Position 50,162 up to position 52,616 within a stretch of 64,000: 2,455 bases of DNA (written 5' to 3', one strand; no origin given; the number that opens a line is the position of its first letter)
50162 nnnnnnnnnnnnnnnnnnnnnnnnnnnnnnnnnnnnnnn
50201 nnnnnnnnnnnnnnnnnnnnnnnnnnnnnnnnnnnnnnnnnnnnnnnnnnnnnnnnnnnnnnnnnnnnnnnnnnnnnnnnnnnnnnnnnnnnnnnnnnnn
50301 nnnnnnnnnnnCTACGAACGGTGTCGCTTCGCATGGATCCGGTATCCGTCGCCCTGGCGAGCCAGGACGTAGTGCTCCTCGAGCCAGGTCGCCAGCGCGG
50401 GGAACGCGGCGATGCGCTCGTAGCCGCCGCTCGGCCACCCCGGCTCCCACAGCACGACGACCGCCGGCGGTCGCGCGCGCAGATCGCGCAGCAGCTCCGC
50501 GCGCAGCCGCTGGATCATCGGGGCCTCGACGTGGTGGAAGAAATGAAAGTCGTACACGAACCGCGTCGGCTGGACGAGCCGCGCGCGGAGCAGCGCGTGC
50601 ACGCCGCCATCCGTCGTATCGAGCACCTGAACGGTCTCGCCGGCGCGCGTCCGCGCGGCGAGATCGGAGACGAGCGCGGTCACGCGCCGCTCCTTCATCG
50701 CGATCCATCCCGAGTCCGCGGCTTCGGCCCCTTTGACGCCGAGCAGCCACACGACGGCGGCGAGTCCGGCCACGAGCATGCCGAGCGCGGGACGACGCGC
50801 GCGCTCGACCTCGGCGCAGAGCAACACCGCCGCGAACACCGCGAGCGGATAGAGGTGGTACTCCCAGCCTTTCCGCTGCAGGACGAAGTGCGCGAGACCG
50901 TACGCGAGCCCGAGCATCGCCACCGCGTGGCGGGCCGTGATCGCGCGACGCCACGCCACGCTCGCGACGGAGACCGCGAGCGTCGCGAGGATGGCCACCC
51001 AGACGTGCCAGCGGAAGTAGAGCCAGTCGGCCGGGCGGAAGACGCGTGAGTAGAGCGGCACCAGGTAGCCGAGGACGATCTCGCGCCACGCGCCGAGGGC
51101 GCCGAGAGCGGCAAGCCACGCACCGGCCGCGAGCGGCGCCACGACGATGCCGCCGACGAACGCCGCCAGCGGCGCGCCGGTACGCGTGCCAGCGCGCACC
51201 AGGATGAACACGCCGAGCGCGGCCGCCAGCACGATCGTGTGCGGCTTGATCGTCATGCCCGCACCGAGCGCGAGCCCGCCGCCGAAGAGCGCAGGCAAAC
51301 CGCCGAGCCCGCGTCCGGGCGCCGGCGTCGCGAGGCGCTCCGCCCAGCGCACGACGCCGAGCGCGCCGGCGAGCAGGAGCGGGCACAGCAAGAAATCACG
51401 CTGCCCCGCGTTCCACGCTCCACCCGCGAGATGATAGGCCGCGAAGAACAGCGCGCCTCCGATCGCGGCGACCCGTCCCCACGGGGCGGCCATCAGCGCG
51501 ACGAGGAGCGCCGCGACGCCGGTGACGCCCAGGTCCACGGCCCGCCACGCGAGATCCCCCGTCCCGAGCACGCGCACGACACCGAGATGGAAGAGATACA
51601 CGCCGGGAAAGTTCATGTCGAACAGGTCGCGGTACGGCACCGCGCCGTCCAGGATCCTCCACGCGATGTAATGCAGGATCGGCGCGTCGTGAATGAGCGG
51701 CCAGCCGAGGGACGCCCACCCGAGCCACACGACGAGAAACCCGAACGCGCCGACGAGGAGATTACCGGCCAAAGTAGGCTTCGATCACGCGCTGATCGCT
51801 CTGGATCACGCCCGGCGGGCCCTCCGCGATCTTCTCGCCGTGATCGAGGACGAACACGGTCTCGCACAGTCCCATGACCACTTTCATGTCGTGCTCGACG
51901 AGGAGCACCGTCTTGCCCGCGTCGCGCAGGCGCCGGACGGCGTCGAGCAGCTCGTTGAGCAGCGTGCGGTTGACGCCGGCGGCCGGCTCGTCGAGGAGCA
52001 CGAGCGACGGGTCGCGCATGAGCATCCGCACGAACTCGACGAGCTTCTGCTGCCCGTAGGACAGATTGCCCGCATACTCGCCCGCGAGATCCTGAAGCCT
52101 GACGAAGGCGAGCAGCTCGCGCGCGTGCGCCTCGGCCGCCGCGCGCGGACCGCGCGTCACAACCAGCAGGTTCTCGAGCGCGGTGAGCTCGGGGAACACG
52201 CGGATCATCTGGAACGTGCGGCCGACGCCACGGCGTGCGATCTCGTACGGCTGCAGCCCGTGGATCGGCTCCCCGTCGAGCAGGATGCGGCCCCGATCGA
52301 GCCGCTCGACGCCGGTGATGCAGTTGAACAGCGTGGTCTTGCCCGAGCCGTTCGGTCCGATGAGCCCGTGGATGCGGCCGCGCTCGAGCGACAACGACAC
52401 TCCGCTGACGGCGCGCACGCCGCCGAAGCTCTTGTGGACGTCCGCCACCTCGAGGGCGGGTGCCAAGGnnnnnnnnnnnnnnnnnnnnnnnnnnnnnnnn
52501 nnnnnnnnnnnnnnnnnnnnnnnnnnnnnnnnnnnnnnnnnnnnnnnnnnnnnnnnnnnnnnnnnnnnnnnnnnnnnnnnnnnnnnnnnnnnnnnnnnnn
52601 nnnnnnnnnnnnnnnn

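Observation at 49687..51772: GT-C glycosyltransferase and SAM-methyltransferase inserted between livG and livF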

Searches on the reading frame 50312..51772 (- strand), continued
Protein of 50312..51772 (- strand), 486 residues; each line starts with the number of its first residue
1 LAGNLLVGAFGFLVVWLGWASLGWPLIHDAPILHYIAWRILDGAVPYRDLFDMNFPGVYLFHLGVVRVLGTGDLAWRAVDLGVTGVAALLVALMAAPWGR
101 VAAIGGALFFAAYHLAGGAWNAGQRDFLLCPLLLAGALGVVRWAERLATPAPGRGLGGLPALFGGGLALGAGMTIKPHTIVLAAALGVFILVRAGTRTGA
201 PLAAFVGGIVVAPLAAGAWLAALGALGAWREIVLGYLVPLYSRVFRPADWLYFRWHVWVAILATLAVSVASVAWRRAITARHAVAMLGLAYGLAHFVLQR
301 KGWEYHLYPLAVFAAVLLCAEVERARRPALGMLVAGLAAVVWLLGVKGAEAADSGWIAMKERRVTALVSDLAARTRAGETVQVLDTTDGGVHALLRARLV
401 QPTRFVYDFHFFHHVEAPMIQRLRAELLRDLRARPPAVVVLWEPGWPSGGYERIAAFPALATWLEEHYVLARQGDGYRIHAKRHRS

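Call 72: find_encoding_contigs(protein=P0346, flank=5000, max_places=1)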
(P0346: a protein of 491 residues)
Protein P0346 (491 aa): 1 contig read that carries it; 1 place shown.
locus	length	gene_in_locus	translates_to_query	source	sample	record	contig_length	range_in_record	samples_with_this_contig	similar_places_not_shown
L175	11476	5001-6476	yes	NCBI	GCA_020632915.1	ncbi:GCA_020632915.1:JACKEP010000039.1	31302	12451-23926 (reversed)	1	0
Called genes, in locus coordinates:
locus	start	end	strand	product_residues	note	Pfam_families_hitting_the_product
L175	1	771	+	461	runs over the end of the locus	PF01222:ERG4_ERG24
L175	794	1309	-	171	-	-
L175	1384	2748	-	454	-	PF00067:p450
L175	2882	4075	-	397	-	PF00724:Oxidored_FMN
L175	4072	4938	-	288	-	PF00106:adh_short, PF03435:Sacchrp_dh_NADP (faint), PF08659:KR, PF13561:adh_short_C2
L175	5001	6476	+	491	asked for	-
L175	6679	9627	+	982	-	PF17963:Big_9, PF17803:Cadherin_4, PF17892:Cadherin_5, PF17963:Big_9, PF17803:Cadherin_4, PF17963:Big_9, PF17803:Cadherin_4, PF17963:Big_9, +4 more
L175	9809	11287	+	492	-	PF00512:HisKA, PF13581:HATPase_c_2 (faint), PF02518:HATPase_c, PF00072:Response_reg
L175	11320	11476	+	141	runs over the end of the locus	PF00293:NUDIX (weak)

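Call 73: find_encoding_contigs(protein=P0267, flank=5000, max_places=1)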
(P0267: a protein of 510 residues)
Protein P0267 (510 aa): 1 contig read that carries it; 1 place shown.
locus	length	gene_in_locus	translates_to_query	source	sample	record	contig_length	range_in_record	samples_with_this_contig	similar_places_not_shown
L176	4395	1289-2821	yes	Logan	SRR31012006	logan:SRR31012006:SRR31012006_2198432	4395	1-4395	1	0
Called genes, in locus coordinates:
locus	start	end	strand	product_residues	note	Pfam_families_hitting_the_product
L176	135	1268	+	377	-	PF03706:LPG_synthase_TM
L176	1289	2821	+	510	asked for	-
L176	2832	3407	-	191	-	PF14512:TM1586_NiRdase (faint), PF00881:Nitroreductase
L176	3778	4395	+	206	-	?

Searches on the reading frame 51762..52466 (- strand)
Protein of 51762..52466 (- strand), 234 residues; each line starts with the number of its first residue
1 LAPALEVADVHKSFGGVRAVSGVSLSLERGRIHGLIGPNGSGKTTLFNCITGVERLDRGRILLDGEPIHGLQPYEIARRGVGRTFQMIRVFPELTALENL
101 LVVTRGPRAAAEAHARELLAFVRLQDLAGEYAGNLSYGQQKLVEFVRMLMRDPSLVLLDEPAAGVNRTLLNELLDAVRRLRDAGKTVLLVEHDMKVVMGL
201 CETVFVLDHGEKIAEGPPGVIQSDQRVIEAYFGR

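Call 6: search_protein_families(library=pfam, proteins=[window:51762-52466:-], max_evalue=0.01)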
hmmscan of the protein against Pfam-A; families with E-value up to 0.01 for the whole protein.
window:51762-52466:- (234 aa): 7 families
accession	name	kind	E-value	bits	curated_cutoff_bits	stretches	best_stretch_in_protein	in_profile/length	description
PF00005.33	ABC_tran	-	2.4e-33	116.1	25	1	21-162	2-136/137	ABC transporter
PF13304.12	AAA_21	-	6e-11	43.4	27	2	32-55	1-24/304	AAA domain, putative AbiEii toxin, Type IV TA system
PF12399.14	BCA_ABC_TP_C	-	6.7e-09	35.6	25.5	1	211-233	1-23/27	Branched-chain amino acid ATP-binding cassette transporter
PF13476.12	AAA_23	-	0.00016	22.8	27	1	31-51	20-40/201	AAA domain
PF02463.25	SMC_N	-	0.0052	16.7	40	0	31-50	25-44/220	RecF/RecN/SMC N terminal domain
PF13555.12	AAA_29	-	0.0059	16.8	27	0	28-50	20-42/61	P-loop containing region of AAA domain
PF13401.12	AAA_22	-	0.0067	17.2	27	0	35-50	10-25/130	AAA domain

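Call 7: search_protein_families(library=ncbifam, proteins=[window:51762-52466:-], max_evalue=0.01)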
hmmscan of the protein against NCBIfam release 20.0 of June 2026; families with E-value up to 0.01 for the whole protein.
window:51762-52466:- (234 aa): 188 families (the best 25 are shown)
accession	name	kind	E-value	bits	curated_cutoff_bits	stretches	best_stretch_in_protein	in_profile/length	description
NF008449.1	PRK11300.1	equivalog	9.7e-66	221.6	362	2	111-233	130-253/255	high-affinity branched-chain amino acid ABC transporter ATP-binding protein LivG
TIGR03411.1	urea_trans_UrtD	equivalog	4.8e-56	190.1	304.1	1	4-234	2-242/242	urea ABC transporter ATP-binding protein UrtD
TIGR04406.1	LPS_export_lptB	equivalog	3.9e-45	154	240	1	5-233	2-234/239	LPS export ABC transporter ATP-binding protein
TIGR03410.1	urea_trans_UrtE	equivalog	5.3e-42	143.8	285.8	1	5-221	1-219/230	urea ABC transporter ATP-binding subunit UrtE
TIGR01188.1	drrA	subfamily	1.1e-41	143.1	312.45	1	12-220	1-210/302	daunorubicin resistance ABC transporter, ATP-binding protein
NF008144.0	PRK10895.1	equivalog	1.9e-39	135.6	381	1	5-233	4-236/241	LPS export ABC transporter ATP-binding protein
NF007027.0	PRK09493.1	equivalog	4.5e-39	134.2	379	1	6-221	3-223/240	glutamine ABC transporter ATP-binding protein GlnQ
NF047930.1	ABC_ATP_B6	equivalog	1.5e-38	132.7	670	1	4-222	2-224/510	putative B6 ABC transporter ATP-binding protein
TIGR00968.1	3a0106s01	subfamily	9.6e-38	130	342.75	1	6-214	2-211/237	sulfate ABC transporter ATP-binding protein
NF010060.0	PRK13537.1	equivalog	1e-37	129.7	521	1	3-221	14-233/314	nodulation factor ABC transporter ATP-binding protein NodI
TIGR03265.1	PhnT2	equivalog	1.9e-37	129.3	457.7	1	2-219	2-220/353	putative 2-aminoethylphosphonate ABC transporter ATP-binding protein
NF010059.0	PRK13536.1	equivalog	3e-37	128.1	549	1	4-231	43-274/342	nodulation factor ABC transporter ATP-binding protein NodI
NF008442.0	PRK11288.1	equivalog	7.7e-37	126.7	689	1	2-229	5-238/504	L-arabinose ABC transporter ATP-binding protein AraG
NF011967.0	PRK15439.1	equivalog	4e-36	124.5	586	1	2-216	9-222/510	autoinducer 2 ABC transporter ATP-binding protein LsrA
TIGR01288.1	nodI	equivalog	1.1e-35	123.1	424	1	4-231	4-235/303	nodulation factor ABC transporter ATP-binding protein NodI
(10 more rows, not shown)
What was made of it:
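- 51762..52466 (-): livG-type ATPase (234 aa). Best NCBIfam match is LivG at 221.6 bits, below the equivalog cut-off of 362 (calls 6, 7).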
